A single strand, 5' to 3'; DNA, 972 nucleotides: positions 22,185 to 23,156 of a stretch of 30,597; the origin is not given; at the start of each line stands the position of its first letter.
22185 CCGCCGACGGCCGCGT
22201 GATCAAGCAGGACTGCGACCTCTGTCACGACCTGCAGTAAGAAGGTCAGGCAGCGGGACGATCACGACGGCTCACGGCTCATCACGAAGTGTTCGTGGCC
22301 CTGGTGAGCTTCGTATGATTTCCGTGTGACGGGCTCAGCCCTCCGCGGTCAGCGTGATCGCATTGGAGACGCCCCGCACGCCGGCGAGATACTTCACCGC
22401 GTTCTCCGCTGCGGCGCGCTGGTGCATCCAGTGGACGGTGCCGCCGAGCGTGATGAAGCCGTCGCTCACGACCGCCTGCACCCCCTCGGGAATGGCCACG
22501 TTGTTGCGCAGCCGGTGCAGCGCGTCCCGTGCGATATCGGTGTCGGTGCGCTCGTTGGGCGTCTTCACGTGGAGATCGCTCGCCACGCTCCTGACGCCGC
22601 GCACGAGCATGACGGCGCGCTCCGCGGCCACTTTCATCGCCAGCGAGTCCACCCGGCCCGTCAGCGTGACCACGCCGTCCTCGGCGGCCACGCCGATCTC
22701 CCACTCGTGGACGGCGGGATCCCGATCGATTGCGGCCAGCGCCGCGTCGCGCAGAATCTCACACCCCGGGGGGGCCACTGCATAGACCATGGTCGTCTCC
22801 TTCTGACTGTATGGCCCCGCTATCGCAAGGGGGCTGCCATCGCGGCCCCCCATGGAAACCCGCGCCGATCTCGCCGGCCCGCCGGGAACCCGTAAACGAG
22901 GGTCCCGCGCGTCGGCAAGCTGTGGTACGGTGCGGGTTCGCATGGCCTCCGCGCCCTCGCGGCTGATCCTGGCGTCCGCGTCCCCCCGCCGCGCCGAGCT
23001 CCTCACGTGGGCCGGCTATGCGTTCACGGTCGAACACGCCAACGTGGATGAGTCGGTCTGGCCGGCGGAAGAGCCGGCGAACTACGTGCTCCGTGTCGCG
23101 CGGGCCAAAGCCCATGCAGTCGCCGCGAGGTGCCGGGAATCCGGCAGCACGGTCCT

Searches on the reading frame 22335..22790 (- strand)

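Call 19: search_protein_families(library=ncbifam, proteins=[window:22335-22790:-], max_evalue=0.01)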
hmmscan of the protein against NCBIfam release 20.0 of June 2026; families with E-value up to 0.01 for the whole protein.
window:22335-22790:- (151 aa): 3 families
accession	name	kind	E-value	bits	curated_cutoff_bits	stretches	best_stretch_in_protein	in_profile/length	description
NF007858.0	PRK10568.1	equivalog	5e-14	52.4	174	1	20-146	70-203/206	molecular chaperone OsmY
NF051434.1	ArfA_OmpATb_N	equivalog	1.4e-05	25.3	81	0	31-73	70-112/114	channel-forming protein ArfA/OmpATb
NF008247.1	PRK11023.1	equivalog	0.0048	16.7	184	1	19-147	57-190/192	division/outer membrane stress-associated lipid-binding lipoprotein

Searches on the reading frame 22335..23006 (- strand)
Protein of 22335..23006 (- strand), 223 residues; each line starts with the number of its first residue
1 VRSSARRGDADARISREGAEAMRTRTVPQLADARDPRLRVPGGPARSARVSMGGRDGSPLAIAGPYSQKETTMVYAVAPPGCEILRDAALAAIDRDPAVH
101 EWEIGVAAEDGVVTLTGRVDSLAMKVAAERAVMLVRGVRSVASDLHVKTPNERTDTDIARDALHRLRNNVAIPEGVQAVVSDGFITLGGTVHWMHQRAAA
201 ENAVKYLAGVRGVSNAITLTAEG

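Call 10: search_protein_families(library=pfam, proteins=[window:22335-23006:-])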
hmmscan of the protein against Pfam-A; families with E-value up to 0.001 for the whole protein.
window:22335-23006:- (223 aa): 1 family
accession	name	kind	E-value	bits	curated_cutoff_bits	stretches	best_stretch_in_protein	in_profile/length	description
PF04972.22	BON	-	6.8e-22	78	27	2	85-148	5-68/69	BON domain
